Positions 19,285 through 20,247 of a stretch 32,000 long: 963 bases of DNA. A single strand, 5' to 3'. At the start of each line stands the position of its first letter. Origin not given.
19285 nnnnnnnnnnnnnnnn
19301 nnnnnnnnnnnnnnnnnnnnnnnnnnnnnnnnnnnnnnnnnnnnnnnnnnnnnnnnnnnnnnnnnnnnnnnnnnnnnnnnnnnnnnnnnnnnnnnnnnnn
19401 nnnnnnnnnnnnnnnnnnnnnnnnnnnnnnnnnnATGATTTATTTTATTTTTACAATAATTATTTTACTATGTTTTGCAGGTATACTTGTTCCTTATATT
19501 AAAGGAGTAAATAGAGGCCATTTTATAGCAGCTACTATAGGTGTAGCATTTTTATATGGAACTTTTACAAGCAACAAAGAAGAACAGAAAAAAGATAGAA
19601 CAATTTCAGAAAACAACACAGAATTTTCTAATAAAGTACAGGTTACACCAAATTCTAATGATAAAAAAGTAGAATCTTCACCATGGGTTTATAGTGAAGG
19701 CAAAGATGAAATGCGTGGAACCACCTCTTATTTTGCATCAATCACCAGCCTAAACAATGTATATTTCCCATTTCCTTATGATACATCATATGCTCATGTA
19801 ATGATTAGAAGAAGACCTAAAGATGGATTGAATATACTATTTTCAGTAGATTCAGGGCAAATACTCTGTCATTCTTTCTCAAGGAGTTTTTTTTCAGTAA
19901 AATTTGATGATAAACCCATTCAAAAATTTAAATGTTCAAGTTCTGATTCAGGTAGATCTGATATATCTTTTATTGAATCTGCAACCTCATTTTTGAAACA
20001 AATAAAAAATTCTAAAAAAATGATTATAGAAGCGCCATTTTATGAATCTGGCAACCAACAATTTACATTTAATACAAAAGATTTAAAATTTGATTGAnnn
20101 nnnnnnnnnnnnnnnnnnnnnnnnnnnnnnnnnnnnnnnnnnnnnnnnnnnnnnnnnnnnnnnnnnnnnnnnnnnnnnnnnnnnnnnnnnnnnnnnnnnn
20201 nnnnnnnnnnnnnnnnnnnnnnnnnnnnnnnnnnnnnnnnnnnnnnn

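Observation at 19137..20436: AT-rich ~1.3-kb patch carrying one orphan membrane-protein gene fused end-to-end with a CRISPR mini-array, next to tRNA-Cys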

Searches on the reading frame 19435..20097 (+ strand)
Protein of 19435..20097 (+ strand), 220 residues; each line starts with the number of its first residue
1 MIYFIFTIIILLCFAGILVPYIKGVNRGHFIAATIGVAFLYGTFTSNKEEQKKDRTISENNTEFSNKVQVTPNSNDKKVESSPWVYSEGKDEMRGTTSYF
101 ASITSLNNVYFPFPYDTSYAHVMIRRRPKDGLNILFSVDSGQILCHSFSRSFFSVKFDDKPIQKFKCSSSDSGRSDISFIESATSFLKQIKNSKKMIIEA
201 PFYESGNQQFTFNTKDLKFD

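Call 8: search_protein_families(library=pfam, proteins=[window:19435-20097:+], max_evalue=0.01)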
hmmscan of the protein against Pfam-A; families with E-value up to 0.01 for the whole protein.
window:19435-20097:+ (220 aa): 0 families

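Call 9: find_homologous_proteins(query=window:19435-20097:+, max_evalue=0.01)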
Query window:19435-20097:+ (220 aa): 91 proteins with E <= 0.01 among 160 candidates.
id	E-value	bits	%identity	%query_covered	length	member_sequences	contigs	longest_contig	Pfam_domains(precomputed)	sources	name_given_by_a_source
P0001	6.9e-141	485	100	100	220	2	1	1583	-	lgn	-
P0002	1.8e-61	226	83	58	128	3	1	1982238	-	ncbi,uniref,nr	ncbi:hypothetical protein [Zymomonas mobilis]|uniref:hypothetical protein n=1 Tax=Zymomonas mobilis 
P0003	9.9e-54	200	46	98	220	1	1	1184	-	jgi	-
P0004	1.5e-50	190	45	98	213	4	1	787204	-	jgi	-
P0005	5.0e-50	188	42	99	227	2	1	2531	-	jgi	-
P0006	2.2e-49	186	46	98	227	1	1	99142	-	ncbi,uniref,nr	ncbi:hypothetical protein [Sphingomonas sp.]|uniref:hypothetical protein n=1 Tax=Sphingomonas sp. Ta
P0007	2.8e-49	186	44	98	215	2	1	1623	-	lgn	-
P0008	4.9e-49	185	42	98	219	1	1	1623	-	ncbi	-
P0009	2.9e-48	182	41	98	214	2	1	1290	-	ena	-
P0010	4.4e-48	182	41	98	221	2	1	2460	-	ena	-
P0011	5.0e-48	182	43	93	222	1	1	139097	-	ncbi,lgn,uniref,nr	ncbi:hypothetical protein [Sphingopyxis flava]|uniref:Uncharacterized protein n=1 Tax=Sphingopyxis f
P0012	5.7e-48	181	41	98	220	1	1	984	-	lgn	-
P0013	7.2e-48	181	44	98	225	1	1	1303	-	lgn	-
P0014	1.0e-47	181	40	98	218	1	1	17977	-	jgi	jgi:hypothetical protein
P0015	1.3e-47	180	42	99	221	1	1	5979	-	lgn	-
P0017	7.0e-47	178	43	98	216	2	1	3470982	-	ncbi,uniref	ncbi:hypothetical protein [Sphingopyxis kveilinensis]|uniref:hypothetical protein n=1 Tax=Sphingopyx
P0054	1.4e-23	102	36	71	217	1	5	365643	PF13240.12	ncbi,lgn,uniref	ncbi:zinc ribbon domain-containing protein [Acinetobacter pseudolwoffii]|uniref:zinc ribbon domain-c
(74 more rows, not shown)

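Call 12: find_encoding_contigs(protein=P0002, flank=6000, max_places=4)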
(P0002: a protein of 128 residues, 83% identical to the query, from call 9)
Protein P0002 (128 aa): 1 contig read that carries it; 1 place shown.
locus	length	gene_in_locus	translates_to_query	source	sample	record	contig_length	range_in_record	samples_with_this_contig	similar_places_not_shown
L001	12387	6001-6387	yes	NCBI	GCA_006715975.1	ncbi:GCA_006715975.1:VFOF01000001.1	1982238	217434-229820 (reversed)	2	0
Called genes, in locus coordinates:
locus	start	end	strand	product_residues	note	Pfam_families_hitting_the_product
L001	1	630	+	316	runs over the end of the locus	PF00149:Metallophos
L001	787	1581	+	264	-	PF01569:PAP2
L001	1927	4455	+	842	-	PF07715:Plug, PF00593:TonB_dep_Rec_b-barrel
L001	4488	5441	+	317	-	PF02265:S1-P1_nuclease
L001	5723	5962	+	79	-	-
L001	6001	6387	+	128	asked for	-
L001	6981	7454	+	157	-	PF04073:tRNA_edit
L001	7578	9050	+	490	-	PF01935:DUF87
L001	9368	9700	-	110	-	-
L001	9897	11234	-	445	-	PF05496:RuvB_N, PF13191:AAA_16 (faint), PF00004:AAA, PF07728:AAA_5 (weak), PF13401:AAA_22 (faint), PF16193:AAA_assoc_2, PF12002:MgsA_C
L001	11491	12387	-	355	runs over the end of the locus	PF01180:DHO_dh, PF01207:Dus (weak)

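Call 17: find_encoding_contigs(protein=P0001, flank=3000, max_places=5)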
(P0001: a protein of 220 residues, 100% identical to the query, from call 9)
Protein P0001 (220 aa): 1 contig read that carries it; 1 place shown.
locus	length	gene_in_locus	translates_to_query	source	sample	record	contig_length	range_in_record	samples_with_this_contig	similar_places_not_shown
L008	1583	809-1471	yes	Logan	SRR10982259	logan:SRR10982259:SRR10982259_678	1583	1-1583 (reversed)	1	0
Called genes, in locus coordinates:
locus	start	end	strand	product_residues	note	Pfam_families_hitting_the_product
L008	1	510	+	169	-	?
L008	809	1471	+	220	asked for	-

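Call 23: find_related_loci(query=A1, collection=genome_contigs, flank=6000)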
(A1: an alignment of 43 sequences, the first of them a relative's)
Query A1 (220 aa) in genome_contigs; peptide patterns used: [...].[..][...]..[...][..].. (x = any residue, [..] = any of these).
153 stretches matched a pattern; 22 encode a relative of the query (tblastn E <= 1e-3); 22 distinct loci.
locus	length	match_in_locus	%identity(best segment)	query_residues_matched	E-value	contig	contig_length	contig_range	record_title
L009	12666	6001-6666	41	5-219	6e-58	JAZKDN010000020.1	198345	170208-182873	MAG: Pseudomonadota bacterium isolate DC_HB_01_SPN181219-bin053 DCHB01SPN_B053_0_000000000020, whole genome shotgun sequ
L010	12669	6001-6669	46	5-219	3e-57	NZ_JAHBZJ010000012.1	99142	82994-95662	MAG: Sphingomonas sp. isolate ACE_PRO40 PRO40_12, whole genome shotgun sequence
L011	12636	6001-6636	41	5-219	1e-53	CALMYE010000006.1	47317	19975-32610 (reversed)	MAG TPA_asm: uncultured Sphingopyxis sp. isolate SRR2107179_bin.1_CONCOCT_v1.1_MAG genome assembly, contig: ERZ794932.30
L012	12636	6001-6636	41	5-219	1e-53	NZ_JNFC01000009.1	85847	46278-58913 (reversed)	Sphingopyxis sp. LC363 contig17, whole genome shotgun sequence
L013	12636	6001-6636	41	5-219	1e-53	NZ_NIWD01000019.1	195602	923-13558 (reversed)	Sphingopyxis sp. GW247-27LB scaffold9.1, whole genome shotgun sequence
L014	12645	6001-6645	38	5-219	5e-52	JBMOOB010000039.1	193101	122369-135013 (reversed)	MAG: Pseudomonadota bacterium isolate Betzabe_MAG091 MAG091_39, whole genome shotgun sequence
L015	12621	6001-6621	43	16-219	2e-51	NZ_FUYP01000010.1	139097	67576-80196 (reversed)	Sphingopyxis flava strain R11H, whole genome shotgun sequence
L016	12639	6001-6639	42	1-219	6e-51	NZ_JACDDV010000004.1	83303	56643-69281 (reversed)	MAG: Sphingomonas sp. isolate MGR_bin343 SD2901_NODE_122_length_83303_cov_1.720929, whole genome shotgun sequence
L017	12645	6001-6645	36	1-219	1e-46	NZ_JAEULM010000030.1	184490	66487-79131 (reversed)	MAG: Sphingopyxis sp. isolate new MAG-121 k141_4513117, whole genome shotgun sequence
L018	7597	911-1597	39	6-220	5e-44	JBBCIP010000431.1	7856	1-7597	MAG: Alphaproteobacteria bacterium isolate MAG_CPA_01 P10A_000000103980, whole genome shotgun sequence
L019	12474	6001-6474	42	74-220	9e-29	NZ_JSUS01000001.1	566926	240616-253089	Acinetobacter sp. A47 contig_3, whole genome shotgun sequence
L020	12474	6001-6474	36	65-220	1e-28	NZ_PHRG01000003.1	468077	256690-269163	Acinetobacter pseudolwoffii strain ANC 5044 Contig3, whole genome shotgun sequence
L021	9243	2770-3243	35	65-220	5e-28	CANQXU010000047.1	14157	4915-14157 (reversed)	MAG: uncultured Paenochrobactrum sp. isolate Lapin-020__bin4 genome assembly, contig: Lapin-020__NODE_5954_length_14157_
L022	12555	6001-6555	32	35-219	3e-28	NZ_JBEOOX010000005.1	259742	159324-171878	Psychrobacter sp. 16-MNA-CIBAN-0192 contig0005, whole genome shotgun sequence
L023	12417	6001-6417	36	84-220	2e-26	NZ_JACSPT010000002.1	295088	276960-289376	Acinetobacter pecorum strain Sa1BUA6 NODE_2_length_295088_cov_68.726729, whole genome shotgun sequence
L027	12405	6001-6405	39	91-213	6e-25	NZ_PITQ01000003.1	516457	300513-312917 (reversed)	Rahnella sp. AA NODE_3_length_516457_cov_37.4651, whole genome shotgun sequence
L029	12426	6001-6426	35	84-213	2e-22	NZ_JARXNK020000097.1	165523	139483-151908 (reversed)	Raoultella lignicola strain TW_WC1a.1 NODE_10_length_165523_cov_66.558145, whole genome shotgun sequence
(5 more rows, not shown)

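Call 27: search_protein_families(library=ncbifam, proteins=[window:19435-20097:+, P0006, P0054], max_evalue=1)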
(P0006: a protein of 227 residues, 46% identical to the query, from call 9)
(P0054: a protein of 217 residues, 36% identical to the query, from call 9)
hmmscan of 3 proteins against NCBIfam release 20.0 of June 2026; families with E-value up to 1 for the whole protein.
window:19435-20097:+ (220 aa): 0 families

P0006 (227 aa): 0 families

P0054 (217 aa): 4 families
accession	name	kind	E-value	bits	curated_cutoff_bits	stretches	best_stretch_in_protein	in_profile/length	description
NF000799.0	PRK00054.1-4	equivalog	0.027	13.5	314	1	80-148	161-229/258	dihydroorotate dehydrogenase electron transfer subunit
NF011149.0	PRK14559.1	equivalog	0.045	12.5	374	1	4-68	28-60/642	serine/threonine phosphatase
NF001646.0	PRK00420.1-3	equivalog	0.18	12.1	117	1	3-30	20-49/117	hypothetical protein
NF033497.1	rubre_like_arch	subfamily_domain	0.63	9.8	32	0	6-25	3-24/34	rubrerythrin-like domain-containing protein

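Call 28: search_protein_families(library=padloc, proteins=[window:19435-20097:+, P0006, P0054], max_evalue=0.1)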
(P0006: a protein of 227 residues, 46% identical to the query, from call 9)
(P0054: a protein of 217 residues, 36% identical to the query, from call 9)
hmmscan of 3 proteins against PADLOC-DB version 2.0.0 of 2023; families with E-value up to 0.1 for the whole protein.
window:19435-20097:+ (220 aa): 0 families

P0006 (227 aa): 0 families

P0054 (217 aa): 0 families

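Call 32: predict_structure(alignment_id=A1)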
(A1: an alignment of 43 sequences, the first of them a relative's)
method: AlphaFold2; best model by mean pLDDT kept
length: 220 residues; sequences in the alignment: 43
mean_pLDDT: 84.2   pTM: 0.64
mean pLDDT of the five models: 84.2, 84.0, 83.5, 83.2, 82.5
residues with pLDDT >= 90: 127; 70-90: 53; 50-70: 20; < 50: 20
segments of 3 or more residues with pLDDT < 50: 49-54, 63-66, 73-77
pLDDT, mean of each block of 10 residues (from residue 1): 81 77 74 77 57 50 48 52 95 96 98 93 97 97 87 98 96 94 97 98 96 95
secondary structure, 60 per line:
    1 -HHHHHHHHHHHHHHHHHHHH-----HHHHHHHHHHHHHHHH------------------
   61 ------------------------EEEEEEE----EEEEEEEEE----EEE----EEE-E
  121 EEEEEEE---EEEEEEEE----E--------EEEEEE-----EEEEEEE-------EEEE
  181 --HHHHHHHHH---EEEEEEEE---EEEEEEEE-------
elements in order: H2-21 H27-42 E85-91 E96-104 E109-111 E116-118 E120-127 E131-138 E152-157 E163-169 E177-180 H183-191 E195-202 E206-213

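Call 37: fold_search(model_id=the predicted structure, library=pdb)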
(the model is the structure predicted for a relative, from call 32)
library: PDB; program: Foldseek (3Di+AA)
matches with E <= 10: 351; with E <= 0.001: 0
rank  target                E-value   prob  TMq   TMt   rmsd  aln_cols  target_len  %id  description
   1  3dtd_B                7.0e-03  1.00  0.37  0.51   5.4       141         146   11  Crystal structure of invasion associated protein b from bartonella henselae (released 2008-09-09)
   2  3dtd_E                9.1e-03  1.00  0.38  0.54   5.0       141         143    9  Crystal structure of invasion associated protein b from bartonella henselae (released 2008-09-09)
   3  3dtd_H                1.1e-02  1.00  0.37  0.51   5.4       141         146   11  Crystal structure of invasion associated protein b from bartonella henselae (released 2008-09-09)
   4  3dtd_C                1.1e-02  1.00  0.37  0.51   5.4       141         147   11  Crystal structure of invasion associated protein b from bartonella henselae (released 2008-09-09)
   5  3dtd_A                2.3e-02  0.99  0.34  0.47   5.6       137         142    9  Crystal structure of invasion associated protein b from bartonella henselae (released 2008-09-09)
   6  5kew_F                5.8e-02  0.69  0.20  0.33  14.1       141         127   12  Vibrio parahaemolyticus VtrA/VtrC complex bound to the bile salt taurodeoxycholate (released 2016-07-20)
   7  3cfi_H                7.6e-02  0.28  0.19  0.25  14.3       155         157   10  Nanobody-aided structure determination of the EPSI:EPSJ pseudopilin heterdimer from Vibrio Vulnificus (released 2009-01-13)
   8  4o9y_G                8.9e-02  0.54  0.22  0.03  10.6       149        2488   11  Crystal Structure of TcdA1 (released 2014-02-26)
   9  4o9y_A                1.6e-01  0.41  0.22  0.03  11.1       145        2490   10  Crystal Structure of TcdA1 (released 2014-02-26)
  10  2ret_D                1.9e-01  0.21  0.18  0.24  13.1       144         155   10  The crystal structure of a binary complex of two pseudopilins: EpsI and EpsJ from the Type 2 Secretion System of Vibri (released 2008-02-05)
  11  8u2f_B                2.0e-01  0.14  0.16  0.23  14.9       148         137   10  Vibrio parahaemolyticus ToxS periplasmic domain (released 2024-09-11)
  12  8u2f_A                2.2e-01  0.33  0.20  0.30  13.5       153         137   10  Vibrio parahaemolyticus ToxS periplasmic domain (released 2024-09-11)
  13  3cfi_B                2.5e-01  0.20  0.19  0.24  13.6       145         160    9  Nanobody-aided structure determination of the EPSI:EPSJ pseudopilin heterdimer from Vibrio Vulnificus (released 2009-01-13)
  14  3cfi_E                2.5e-01  0.18  0.19  0.24  13.3       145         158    8  Nanobody-aided structure determination of the EPSI:EPSJ pseudopilin heterdimer from Vibrio Vulnificus (released 2009-01-13)
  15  2ret_H                2.6e-01  0.20  0.19  0.25  12.7       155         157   10  The crystal structure of a binary complex of two pseudopilins: EpsI and EpsJ from the Type 2 Secretion System of Vibri (released 2008-02-05)
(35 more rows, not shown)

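Call 40: search_solved_structures(query=A1, max_evalue=10)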
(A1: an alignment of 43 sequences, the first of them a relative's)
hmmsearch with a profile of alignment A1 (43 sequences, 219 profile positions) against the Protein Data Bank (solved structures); distinct sequences matched with E-value up to 10: 1.
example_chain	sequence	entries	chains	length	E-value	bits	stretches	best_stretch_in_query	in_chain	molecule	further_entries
2bg9_A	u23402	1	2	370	0.82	12.4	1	6-86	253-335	ACETYLCHOLINE RECEPTOR PROTEIN, ALPHA CHAIN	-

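Call 41: search_protein_families(library=pfam, alignment_id=A1, max_evalue=1)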
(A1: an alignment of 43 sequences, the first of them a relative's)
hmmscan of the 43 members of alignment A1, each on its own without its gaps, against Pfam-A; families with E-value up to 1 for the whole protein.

A. member 1, P0001 (220 aa): 2 families
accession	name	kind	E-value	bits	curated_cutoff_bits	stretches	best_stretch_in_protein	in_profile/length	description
PF12648.12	TcpE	-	0.22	12.4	29.9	0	1-54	29-76/100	TcpE family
PF20506.3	DUF6732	-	0.29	11.4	27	1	28-63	30-66/72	Family of unknown function (DUF6732)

B. families by the number of members that match (of 43 scanned): 67 families (the first 25 are shown)
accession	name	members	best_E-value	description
PF13248.11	Zn_ribbon_3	13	1.5e-05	zinc-ribbon domain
PF12773.13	DZR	13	0.0002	Double zinc ribbon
PF17032.10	Zn_ribbon_15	13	0.015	zinc-ribbon family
PF13240.11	Zn_Ribbon_1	12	1.5e-05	zinc-ribbon domain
PF10571.15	UPF0547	6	0.0018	Uncharacterised protein family UPF0547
PF23455.1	DUF7129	6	0.01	Domain of unknown function (DUF7129)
PF01155.25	HypA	5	0.0073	Hydrogenase/urease nickel incorporation, metallochaperone, hypA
PF24331.1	Phage_zn_bind_7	5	0.015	Mycobacterial phage zinc binding domain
PF13920.12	zf-C3HC4_3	5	0.038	Zinc finger, C3HC4 type (RING finger)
PF18788.6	DarA_N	4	0.036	Defence against restriction A N-terminal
PF23458.2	DUF7130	4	0.039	Domain of unknown function (DUF7130)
PF09723.15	Zn_ribbon_8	4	0.053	Zinc ribbon domain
PF24460.1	DUF7575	4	0.087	Domain of unknown function (DUF7575)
PF21349.2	RUBY_RBDX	3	0.0094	Rubrerythrin, rubredoxin-like domain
PF24463.1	DUF7577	3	0.049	Domain of unknown function (DUF7577)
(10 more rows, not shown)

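Call 42: fold_search(model_id=the predicted structure, library=viral)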
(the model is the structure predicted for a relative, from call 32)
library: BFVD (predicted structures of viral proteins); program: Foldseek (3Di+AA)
matches with E <= 10: 447; with E <= 0.001: 6
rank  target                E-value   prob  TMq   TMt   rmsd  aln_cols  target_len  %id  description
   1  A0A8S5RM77            4.2e-09  1.00  0.50  0.71   2.3       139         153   18  Uncharacterized protein [virus sp. ctn3M15]
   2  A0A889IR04            1.8e-08  1.00  0.53  0.58   2.9       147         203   15  (no name in the UniProt tables at hand)
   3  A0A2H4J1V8            5.3e-08  1.00  0.53  0.40   7.1       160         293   16  Uncharacterized protein [uncultured Caudovirales phage]
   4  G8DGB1                4.6e-05  1.00  0.43  0.36   5.3       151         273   13  (no name in the UniProt tables at hand)
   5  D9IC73                6.8e-05  1.00  0.47  0.53   3.3       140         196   16  Conserved hypothetical phage protein [Escherichia phage RB16]
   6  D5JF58                2.4e-04  1.00  0.46  0.50   3.6       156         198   13  Uncharacterized protein [Klebsiella phage KP15]
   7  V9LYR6                1.3e-03  1.00  0.39  0.58   4.4       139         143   10  Uncharacterized protein [Vibrio phage VH7D]
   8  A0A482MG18            3.5e-03  1.00  0.37  0.47  16.5       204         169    9  Uncharacterized protein [Serratia phage MTx]
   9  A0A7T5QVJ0            2.2e-02  0.97  0.29  0.45   8.3       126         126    7  (no name in the UniProt tables at hand)
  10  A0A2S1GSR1            3.6e-02  0.84  0.27  0.24  22.6       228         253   13  Uncharacterized protein [Xanthomonas phage Carpasina]
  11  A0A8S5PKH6            4.3e-02  0.57  0.22  0.28  10.4       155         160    9  Uncharacterized protein [Siphoviridae sp. ct8M020]
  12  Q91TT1                7.0e-02  0.14  0.13  0.09  29.8       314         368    7  T22.8 [Tupaiid herpesvirus 1 (strain 1)]
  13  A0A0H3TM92            1.0e-01  0.18  0.15  0.17  16.3       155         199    6  (no name in the UniProt tables at hand)
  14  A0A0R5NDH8            1.0e-01  0.07  0.11  0.04  44.9       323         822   10  Membrane protein [Tenuivirus oryzabrevis]
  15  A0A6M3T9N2            1.3e-01  0.10  0.13  0.10  35.6       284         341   11  (no name in the UniProt tables at hand)
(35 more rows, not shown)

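Call 43: search_protein_families(library=phrogs, alignment_id=A1, max_evalue=0.01)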
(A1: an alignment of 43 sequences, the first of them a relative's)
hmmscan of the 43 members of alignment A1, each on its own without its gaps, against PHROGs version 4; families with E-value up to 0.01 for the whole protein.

A. member 1, P0001 (220 aa): 1 family
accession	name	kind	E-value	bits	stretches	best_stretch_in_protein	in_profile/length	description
phrog_1848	-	unknown function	7.6e-09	36.5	1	72-217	16-152/166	-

B. families by the number of members that match (of 43 scanned): 23 families
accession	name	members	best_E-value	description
phrog_1848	-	43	8.4e-10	-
phrog_38187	-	13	4.1e-18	-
phrog_14275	-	13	9.4e-16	-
phrog_6586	-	12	1.8e-05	-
phrog_10292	-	12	2.9e-05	-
phrog_2546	-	5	0.00061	-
phrog_4852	-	3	0.0015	-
phrog_31650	-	3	0.0026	-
phrog_7703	-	2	0.00027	-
phrog_9700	-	2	0.0038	-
phrog_10714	-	2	0.0074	-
phrog_33782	-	1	0.00022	-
phrog_13160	-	1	0.00071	-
phrog_2847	-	1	0.0019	-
phrog_8678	-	1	0.0026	-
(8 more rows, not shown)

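Call 45: find_encoding_contigs(protein=P0006, flank=8000, max_places=2)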
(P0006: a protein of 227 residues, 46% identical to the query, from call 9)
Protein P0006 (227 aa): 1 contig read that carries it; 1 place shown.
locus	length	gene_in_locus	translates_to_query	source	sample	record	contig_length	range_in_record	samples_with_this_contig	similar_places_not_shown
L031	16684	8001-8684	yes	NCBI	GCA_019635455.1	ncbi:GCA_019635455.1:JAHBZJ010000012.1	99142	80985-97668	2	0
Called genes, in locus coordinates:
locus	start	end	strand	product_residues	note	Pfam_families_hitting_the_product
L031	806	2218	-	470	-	PF07719:TPR_2 (faint), PF24885:TPR_NPHP3 (weak), PF13424:TPR_12 (weak), PF24885:TPR_NPHP3, PF13374:TPR_10, PF13424:TPR_12, PF13374:TPR_10, PF13424:TPR_12, +3 more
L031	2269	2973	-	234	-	PF01177:Asp_Glu_race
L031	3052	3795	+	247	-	PF01925:TauE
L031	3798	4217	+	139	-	PF04828:GFA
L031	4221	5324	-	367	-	PF00226:DnaJ, PF01556:DnaJ_C, PF00684:DnaJ_CXXCXGXG, PF27439:DnaJ_C_2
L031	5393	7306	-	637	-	PF00012:HSP70, PF06723:MreB_Mbl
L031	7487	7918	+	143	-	PF04314:LpqE-like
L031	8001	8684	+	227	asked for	-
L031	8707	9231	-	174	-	-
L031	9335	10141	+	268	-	PF03988:DUF347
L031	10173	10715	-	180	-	PF00849:PseudoU_synth_2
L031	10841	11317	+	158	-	-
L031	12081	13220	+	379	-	PF25023:TEN_YD-shell (faint), PF14412:AHH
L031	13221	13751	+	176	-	PF07791:Imm11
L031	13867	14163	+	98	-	-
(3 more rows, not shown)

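Call 46: find_encoding_contigs(protein=P0017, flank=8000, max_places=2)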
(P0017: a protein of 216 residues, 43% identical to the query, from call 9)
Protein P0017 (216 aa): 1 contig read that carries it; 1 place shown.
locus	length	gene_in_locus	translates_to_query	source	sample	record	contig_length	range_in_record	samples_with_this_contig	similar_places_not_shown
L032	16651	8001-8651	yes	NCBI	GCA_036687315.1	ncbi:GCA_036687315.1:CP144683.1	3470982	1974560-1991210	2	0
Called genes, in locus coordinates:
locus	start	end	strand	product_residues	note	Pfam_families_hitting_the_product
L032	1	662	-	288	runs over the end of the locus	PF18476:PIN_8 (weak)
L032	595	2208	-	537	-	PF03235:GmrSD_N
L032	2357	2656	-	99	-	PF05016:ParE_toxin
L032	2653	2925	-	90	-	PF03693:ParD_antitoxin (weak)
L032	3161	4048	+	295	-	-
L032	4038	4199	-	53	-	PF04964:Flp_Fap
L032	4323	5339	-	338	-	PF00356:LacI, PF00532:Peripla_BP_1, PF13407:Peripla_BP_4, PF13377:Peripla_BP_3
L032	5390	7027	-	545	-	PF03924:CHASE, PF07536:HWE_HK, PF13581:HATPase_c_2 (weak)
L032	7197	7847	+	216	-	PF02798:GST_N, PF13417:GST_N_3, PF13409:GST_N_2, PF00043:GST_C, PF14497:GST_C_3, PF13410:GST_C_2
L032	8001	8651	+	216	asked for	-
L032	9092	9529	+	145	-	-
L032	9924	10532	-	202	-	PF00440:TetR_N (weak)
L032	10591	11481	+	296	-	PF10118:Metal_hydrol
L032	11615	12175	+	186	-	PF00440:TetR_N, PF17940:TetR_C_31 (faint)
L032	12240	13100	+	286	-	PF00561:Abhydrolase_1, PF12146:Hydrolase_4, PF12697:Abhydrolase_6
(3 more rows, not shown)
